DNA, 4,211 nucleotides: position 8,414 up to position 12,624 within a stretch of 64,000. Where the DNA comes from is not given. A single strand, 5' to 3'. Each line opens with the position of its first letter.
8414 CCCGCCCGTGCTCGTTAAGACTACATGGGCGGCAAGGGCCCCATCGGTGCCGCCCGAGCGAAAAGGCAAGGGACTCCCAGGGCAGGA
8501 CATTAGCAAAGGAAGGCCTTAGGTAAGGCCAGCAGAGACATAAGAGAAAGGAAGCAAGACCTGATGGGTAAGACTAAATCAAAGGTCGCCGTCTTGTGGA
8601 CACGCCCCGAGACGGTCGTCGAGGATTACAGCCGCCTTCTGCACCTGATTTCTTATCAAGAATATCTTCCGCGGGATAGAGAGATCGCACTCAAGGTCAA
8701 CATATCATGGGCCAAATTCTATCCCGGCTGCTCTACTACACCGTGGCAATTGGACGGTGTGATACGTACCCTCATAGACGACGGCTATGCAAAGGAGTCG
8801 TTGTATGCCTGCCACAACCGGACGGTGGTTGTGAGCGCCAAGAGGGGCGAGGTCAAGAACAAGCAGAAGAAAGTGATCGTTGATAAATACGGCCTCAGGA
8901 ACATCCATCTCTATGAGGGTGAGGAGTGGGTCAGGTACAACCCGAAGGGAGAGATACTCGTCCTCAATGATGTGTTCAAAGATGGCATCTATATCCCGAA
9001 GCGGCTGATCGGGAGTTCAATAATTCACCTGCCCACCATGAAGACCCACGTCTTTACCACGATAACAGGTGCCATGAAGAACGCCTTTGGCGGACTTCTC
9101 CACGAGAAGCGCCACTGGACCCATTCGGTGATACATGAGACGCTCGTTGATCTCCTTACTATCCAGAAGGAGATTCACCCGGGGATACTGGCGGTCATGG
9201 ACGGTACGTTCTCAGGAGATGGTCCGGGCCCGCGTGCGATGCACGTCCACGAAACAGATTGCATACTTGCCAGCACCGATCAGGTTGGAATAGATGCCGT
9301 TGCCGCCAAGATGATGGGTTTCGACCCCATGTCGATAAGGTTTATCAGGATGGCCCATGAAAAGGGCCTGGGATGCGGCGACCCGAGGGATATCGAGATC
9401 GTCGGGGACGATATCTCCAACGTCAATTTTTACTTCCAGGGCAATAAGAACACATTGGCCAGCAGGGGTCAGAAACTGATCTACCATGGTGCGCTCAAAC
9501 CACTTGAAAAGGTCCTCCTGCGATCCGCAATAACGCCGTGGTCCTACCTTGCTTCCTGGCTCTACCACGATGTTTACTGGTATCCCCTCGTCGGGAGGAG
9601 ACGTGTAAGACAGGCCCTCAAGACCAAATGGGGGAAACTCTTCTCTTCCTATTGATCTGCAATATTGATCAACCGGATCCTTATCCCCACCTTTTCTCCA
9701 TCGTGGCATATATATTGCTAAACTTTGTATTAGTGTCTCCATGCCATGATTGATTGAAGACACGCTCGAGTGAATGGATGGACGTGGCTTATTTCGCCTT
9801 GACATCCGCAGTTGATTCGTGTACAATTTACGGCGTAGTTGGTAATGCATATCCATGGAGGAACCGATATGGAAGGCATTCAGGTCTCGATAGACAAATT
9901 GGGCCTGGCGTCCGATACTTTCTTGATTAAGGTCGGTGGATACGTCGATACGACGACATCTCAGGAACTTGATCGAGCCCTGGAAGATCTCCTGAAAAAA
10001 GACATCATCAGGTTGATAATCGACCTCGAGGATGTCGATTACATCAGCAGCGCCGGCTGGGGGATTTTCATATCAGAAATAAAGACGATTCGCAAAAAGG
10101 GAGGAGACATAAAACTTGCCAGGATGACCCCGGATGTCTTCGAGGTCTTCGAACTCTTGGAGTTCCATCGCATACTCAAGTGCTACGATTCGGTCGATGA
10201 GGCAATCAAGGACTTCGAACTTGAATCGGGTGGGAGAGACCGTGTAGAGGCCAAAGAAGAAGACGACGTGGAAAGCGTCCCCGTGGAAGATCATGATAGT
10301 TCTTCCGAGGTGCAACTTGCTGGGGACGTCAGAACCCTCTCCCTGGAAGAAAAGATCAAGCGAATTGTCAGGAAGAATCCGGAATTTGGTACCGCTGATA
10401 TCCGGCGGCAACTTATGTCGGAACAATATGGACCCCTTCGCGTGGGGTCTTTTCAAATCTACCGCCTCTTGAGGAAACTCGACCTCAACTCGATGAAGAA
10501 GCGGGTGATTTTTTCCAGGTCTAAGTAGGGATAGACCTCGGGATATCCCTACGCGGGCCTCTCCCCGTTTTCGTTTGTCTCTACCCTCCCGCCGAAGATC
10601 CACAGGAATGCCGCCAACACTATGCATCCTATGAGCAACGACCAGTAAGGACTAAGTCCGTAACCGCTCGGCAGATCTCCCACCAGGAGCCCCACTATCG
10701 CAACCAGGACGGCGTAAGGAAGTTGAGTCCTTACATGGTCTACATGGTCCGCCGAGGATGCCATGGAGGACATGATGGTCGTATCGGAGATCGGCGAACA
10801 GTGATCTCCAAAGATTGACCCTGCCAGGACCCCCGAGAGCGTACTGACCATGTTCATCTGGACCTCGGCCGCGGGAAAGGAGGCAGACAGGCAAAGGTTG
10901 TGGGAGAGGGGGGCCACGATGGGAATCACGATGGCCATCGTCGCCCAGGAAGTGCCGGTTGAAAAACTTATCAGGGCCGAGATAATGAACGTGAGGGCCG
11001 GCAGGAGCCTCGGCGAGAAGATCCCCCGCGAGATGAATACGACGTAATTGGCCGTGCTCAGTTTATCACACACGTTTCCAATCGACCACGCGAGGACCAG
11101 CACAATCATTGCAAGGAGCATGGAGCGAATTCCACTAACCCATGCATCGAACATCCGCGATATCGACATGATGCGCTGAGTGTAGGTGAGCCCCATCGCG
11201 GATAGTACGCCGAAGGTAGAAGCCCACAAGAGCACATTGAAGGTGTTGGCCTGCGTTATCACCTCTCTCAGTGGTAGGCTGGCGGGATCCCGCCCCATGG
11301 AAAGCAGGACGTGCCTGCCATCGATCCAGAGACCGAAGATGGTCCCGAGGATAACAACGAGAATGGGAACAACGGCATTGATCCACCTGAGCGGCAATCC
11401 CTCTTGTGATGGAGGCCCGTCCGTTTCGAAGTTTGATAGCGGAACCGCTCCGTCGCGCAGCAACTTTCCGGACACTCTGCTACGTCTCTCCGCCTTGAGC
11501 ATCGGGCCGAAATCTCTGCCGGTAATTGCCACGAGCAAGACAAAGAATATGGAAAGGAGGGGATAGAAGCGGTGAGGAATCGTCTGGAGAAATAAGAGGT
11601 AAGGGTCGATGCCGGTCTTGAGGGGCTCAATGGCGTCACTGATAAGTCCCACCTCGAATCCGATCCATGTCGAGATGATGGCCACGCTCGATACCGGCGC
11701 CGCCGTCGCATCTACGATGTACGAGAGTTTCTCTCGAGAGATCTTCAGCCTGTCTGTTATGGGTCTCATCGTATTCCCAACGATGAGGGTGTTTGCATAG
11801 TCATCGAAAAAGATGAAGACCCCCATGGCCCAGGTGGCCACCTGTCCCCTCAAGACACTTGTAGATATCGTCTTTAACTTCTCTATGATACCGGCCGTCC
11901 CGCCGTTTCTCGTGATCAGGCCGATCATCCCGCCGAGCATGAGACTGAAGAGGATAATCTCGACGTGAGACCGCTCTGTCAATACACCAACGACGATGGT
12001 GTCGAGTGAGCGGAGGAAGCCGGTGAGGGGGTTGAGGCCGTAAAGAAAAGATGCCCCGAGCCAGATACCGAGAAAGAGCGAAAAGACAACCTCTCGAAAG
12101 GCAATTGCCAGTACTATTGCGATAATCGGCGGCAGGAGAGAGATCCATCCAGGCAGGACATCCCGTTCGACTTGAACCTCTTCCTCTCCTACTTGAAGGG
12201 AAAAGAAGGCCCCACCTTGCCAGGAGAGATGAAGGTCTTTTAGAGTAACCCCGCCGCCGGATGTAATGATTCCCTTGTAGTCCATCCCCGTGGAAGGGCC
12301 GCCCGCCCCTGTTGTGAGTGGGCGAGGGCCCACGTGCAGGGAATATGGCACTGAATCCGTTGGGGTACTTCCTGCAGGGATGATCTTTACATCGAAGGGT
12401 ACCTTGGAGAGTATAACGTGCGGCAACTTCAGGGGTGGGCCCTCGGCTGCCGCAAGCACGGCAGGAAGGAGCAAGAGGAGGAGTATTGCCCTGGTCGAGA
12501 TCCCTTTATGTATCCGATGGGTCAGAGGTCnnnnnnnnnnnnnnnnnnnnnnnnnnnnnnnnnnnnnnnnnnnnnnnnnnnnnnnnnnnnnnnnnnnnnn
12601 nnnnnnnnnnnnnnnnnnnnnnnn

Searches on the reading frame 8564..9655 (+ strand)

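Call 89: search_protein_families(library=ncbifam, proteins=[window:8564-9655:+], max_evalue=0.001)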
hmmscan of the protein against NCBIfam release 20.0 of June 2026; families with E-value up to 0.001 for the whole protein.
window:8564-9655:+ (363 aa): 1 family
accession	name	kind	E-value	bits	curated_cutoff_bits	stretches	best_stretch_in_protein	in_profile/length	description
NF052623.1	Npun_F2552_fam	equivalog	7.2e-09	35.5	500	1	152-280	137-267/314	Npun_F2552 family protein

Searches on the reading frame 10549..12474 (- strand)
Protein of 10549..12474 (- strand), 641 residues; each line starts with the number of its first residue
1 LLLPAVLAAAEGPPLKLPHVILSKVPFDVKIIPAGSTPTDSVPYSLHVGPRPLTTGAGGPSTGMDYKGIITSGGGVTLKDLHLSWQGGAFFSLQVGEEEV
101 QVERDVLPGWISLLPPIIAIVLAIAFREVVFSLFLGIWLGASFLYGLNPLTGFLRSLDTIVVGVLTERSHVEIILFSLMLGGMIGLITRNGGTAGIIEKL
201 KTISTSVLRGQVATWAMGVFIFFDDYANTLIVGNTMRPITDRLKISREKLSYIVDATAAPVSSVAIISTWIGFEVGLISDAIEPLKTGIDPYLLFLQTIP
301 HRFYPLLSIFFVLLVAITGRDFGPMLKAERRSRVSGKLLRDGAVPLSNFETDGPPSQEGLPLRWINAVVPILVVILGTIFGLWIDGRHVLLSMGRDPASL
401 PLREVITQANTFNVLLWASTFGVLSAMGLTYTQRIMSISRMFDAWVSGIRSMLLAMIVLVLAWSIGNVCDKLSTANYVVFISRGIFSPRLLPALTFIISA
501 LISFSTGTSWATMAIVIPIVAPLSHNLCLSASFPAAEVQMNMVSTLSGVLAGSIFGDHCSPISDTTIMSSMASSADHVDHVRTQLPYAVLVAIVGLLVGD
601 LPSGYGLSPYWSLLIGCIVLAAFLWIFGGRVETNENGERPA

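Call 54: search_protein_families(library=pfam, proteins=[window:10549-12474:-], max_evalue=0.0001)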
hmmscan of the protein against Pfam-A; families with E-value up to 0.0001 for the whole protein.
window:10549-12474:- (641 aa): 1 family
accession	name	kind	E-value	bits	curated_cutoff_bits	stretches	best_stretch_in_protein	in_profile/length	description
PF03553.21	Na_H_antiporter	-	1.8e-58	198.7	23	1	267-596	7-298/303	Na+/H+ antiporter family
